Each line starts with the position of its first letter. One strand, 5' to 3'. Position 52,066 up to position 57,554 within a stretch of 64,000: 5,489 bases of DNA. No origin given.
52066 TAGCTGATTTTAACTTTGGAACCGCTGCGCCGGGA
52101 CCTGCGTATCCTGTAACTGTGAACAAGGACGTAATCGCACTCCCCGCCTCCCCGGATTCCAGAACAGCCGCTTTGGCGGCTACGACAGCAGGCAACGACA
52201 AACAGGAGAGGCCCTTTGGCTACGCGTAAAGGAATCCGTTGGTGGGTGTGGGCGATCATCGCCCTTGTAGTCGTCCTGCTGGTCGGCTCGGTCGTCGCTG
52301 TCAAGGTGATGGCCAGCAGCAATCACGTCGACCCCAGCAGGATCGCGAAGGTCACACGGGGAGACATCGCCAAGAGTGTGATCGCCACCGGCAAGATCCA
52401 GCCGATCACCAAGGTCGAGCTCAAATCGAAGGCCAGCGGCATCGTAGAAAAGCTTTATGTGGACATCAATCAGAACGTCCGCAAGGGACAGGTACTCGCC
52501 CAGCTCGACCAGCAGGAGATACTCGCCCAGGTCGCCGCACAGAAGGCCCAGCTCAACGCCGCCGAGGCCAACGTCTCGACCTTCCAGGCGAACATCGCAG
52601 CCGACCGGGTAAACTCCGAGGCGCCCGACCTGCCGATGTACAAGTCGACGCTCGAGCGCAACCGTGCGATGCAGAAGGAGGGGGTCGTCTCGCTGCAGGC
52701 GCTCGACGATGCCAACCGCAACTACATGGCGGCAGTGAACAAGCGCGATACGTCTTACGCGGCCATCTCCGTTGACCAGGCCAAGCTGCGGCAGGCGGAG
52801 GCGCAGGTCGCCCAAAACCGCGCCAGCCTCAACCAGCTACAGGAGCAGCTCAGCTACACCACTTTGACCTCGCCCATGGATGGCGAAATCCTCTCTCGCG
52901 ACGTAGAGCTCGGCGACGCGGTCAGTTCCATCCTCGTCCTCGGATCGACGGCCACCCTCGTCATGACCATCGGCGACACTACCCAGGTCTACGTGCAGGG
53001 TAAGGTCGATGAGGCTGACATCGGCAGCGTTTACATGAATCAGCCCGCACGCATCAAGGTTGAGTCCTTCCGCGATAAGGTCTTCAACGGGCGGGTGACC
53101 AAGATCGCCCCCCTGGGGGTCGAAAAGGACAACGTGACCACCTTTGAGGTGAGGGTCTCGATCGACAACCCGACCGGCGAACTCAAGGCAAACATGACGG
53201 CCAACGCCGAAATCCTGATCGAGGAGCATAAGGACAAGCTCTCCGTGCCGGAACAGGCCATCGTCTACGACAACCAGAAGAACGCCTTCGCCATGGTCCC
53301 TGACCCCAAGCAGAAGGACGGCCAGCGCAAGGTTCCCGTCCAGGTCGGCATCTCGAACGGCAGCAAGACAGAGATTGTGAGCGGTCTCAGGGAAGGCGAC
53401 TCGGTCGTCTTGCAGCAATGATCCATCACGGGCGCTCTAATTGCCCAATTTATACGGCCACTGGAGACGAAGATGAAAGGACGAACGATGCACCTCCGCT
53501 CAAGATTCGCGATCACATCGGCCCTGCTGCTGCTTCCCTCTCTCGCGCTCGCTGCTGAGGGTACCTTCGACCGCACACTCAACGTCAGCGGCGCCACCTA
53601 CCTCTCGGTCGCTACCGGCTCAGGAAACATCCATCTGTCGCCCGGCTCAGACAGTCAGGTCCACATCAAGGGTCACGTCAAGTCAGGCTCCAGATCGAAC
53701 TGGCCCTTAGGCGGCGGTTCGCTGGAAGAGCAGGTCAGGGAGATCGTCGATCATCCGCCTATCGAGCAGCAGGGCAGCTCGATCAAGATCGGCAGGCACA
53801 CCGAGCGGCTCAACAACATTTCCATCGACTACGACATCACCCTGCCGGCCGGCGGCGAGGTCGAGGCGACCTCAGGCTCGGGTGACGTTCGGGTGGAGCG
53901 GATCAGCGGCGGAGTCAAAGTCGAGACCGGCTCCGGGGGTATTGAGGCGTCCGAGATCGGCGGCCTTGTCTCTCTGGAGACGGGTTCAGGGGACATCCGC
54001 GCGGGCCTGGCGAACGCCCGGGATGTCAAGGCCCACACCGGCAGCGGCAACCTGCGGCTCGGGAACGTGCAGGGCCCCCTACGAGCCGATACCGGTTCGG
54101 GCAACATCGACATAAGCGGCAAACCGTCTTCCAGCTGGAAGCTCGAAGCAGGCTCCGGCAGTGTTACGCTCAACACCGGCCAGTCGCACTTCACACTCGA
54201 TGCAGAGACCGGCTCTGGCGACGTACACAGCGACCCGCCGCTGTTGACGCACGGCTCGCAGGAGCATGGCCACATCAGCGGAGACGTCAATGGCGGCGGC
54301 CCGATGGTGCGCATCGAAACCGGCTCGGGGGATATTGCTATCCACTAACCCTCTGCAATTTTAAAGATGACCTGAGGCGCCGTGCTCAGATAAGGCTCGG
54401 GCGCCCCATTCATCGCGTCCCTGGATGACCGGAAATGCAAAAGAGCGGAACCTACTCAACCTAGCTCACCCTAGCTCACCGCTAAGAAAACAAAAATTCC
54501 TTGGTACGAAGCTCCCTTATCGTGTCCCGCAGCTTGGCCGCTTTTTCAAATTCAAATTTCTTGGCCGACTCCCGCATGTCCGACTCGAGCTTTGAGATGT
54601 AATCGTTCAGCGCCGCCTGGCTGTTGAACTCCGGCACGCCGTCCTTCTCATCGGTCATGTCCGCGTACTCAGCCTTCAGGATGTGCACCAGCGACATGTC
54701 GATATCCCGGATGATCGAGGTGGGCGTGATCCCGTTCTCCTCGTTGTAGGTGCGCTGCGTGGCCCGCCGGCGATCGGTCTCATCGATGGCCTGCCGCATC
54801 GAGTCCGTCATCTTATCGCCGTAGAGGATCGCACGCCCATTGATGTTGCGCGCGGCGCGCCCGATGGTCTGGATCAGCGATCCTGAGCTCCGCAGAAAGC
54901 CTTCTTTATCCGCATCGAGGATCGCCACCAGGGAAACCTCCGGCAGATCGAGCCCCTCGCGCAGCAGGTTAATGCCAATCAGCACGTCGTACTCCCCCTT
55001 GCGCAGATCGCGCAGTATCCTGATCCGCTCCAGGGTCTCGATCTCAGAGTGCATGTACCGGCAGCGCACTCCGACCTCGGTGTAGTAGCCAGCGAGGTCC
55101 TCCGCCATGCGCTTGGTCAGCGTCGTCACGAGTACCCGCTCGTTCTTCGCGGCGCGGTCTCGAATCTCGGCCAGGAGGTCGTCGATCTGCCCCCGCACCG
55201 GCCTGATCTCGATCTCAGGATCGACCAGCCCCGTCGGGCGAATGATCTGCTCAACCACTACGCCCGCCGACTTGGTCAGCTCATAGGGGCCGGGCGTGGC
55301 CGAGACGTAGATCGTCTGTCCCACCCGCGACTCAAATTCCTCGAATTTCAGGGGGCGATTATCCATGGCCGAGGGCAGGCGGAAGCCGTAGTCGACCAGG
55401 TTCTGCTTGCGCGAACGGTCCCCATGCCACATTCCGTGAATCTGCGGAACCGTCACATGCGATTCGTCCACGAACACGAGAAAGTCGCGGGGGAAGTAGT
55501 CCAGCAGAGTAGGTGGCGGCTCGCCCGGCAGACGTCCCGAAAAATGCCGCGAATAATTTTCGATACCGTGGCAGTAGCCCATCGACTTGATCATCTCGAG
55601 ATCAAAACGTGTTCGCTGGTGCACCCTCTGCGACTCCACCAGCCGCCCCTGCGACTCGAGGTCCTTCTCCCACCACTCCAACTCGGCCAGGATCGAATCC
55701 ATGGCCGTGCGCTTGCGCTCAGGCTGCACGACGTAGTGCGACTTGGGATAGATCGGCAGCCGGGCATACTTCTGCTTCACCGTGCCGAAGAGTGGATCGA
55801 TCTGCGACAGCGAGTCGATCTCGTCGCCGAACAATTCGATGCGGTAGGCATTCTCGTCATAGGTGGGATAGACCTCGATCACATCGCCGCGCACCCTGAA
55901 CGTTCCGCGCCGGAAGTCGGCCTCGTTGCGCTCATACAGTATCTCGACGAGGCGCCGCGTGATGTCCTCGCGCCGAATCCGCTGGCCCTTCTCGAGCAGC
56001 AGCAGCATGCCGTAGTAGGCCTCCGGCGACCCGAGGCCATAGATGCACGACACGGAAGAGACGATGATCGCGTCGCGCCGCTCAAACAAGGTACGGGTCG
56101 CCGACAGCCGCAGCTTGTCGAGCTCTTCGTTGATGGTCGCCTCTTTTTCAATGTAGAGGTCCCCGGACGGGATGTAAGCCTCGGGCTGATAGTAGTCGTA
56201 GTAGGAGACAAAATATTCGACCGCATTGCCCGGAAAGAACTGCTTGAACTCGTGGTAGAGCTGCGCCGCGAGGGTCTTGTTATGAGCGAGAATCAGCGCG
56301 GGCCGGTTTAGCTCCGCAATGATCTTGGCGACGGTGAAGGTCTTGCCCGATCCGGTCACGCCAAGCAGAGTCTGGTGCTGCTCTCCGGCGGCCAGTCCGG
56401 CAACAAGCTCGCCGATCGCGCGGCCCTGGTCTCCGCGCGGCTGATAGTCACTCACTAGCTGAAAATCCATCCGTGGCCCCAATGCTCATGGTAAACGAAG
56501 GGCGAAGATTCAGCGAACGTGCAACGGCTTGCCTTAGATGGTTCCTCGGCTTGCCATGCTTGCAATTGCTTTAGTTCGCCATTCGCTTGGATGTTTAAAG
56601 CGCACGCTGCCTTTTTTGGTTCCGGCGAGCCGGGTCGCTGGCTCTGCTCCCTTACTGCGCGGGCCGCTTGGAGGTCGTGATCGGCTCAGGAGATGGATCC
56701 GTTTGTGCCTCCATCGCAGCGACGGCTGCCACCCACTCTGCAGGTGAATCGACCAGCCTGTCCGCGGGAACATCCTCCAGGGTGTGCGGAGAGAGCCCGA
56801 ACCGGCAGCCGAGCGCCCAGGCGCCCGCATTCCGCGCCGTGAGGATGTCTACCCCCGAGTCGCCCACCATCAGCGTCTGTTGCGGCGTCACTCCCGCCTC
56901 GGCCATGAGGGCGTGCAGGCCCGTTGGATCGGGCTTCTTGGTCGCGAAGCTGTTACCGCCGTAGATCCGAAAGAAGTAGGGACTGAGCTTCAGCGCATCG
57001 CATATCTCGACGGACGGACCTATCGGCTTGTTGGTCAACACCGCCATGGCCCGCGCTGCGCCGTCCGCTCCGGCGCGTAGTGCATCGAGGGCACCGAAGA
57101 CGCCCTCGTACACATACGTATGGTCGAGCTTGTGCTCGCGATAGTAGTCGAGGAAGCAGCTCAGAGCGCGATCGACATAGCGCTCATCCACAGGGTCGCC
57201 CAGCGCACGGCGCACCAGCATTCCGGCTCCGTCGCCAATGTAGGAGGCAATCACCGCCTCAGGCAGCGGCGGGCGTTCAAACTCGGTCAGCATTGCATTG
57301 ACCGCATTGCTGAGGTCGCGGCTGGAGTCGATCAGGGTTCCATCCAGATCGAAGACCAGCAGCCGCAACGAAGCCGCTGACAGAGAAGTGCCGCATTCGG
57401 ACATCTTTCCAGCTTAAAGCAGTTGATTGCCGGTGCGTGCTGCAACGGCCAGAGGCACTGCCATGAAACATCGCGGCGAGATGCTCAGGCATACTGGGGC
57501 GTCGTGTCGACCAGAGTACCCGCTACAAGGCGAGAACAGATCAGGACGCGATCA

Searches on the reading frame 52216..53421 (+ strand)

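Call 46: search_protein_families(library=pfam, proteins=[window:52216-53421:+], max_evalue=0.001)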
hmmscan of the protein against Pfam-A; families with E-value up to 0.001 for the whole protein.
window:52216-53421:+ (401 aa): 3 families
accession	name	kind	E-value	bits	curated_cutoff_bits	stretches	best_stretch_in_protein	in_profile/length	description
PF16576.10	HlyD_D23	-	9.4e-25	87.6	30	1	66-329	19-214/214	Barrel-sandwich domain of CusB or HlyD membrane-fusion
PF13437.12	HlyD_3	-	2.9e-16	60.6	22.2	1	216-320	1-97/106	HlyD family secretion protein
PF13533.13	Biotin_lipoyl_2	-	3.5e-07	30.3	29.8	1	67-98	1-32/32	Biotin-lipoyl like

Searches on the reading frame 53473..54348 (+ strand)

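Call 46: search_protein_families(library=pfam, proteins=[window:53473-54348:+], max_evalue=0.001)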
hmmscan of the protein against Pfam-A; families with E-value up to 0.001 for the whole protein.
window:53473-54348:+ (291 aa): 2 families
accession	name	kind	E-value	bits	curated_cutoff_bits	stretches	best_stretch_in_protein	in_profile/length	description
PF13349.12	DUF4097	-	1.3e-22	80.8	22.9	1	44-290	4-246/247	Toastrack DUF4097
PF01203.25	T2SSN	-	0.00064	20.3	29.6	0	128-245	54-181/211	Type II secretion system (T2SS), protein N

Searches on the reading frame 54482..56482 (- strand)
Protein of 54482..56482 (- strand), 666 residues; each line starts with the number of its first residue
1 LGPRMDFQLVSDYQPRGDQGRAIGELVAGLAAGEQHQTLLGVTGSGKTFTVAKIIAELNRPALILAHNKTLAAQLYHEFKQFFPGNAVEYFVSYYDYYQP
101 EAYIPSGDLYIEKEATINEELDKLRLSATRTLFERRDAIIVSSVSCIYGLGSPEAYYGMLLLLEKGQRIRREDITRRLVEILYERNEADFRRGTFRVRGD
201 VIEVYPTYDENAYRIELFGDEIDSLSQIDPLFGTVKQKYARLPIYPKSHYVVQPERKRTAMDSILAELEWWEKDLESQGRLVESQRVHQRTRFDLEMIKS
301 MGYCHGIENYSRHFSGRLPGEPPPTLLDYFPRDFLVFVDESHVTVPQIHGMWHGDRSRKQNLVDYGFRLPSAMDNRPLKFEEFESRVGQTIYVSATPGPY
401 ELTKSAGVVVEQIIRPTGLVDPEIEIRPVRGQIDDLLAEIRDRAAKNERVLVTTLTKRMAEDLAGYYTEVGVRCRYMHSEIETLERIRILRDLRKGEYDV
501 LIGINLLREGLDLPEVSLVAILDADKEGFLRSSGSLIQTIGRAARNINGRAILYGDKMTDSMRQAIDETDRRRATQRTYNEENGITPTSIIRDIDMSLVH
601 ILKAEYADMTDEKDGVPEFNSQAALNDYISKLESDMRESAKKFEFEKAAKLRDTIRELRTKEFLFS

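Call 46: search_protein_families(library=pfam, proteins=[window:54482-56482:-], max_evalue=0.001)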
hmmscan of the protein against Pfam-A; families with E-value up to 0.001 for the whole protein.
window:54482-56482:- (666 aa): 7 families
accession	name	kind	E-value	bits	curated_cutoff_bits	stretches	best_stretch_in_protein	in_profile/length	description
PF17757.6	UvrB_inter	-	8.2e-33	112.8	22.9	1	162-250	2-91/91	UvrB interaction domain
PF12344.14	UvrB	-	1.7e-20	73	27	1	553-594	1-42/43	Ultra-violet resistance protein B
PF00271.37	Helicase_C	-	1.8e-20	73.7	23.5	1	434-546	4-109/110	Helicase conserved C-terminal domain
PF04851.21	ResIII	-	1.5e-12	48.2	22.5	1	13-121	2-114/164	Type III restriction enzyme, res subunit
PF02151.25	UVR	-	2.4e-09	37.1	21.5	1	628-660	3-35/36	UvrB/uvrC motif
PF01935.23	DUF87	-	0.00014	22.5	23.2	1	35-60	24-49/220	Helicase HerA, central domain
PF00270.35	DEAD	-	0.00014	22.1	26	1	35-85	15-71/167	DEAD/DEAH box helicase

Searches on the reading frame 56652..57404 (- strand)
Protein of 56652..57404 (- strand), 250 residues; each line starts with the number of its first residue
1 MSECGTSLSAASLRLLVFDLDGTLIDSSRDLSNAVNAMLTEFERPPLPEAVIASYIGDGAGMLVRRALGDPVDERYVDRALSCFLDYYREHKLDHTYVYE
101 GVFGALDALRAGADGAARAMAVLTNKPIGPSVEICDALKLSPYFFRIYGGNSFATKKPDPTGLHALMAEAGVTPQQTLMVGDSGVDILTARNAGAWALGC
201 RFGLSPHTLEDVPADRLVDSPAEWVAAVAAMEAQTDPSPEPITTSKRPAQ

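Call 46: search_protein_families(library=pfam, proteins=[window:56652-57404:-], max_evalue=0.001)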
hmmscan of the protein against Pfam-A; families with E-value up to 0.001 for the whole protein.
window:56652-57404:- (250 aa): 3 families
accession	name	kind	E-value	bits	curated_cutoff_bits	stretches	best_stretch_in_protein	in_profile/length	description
PF13419.12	HAD_2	-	1.6e-29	103.8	23.8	1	17-195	2-173/178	Haloacid dehalogenase-like hydrolase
PF00702.32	Hydrolase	-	9.3e-23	82.1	26.4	1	14-194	2-191/191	haloacid dehalogenase-like hydrolase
PF13242.12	Hydrolase_like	-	3.5e-08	33.7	22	1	156-210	3-59/75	HAD-hyrolase-like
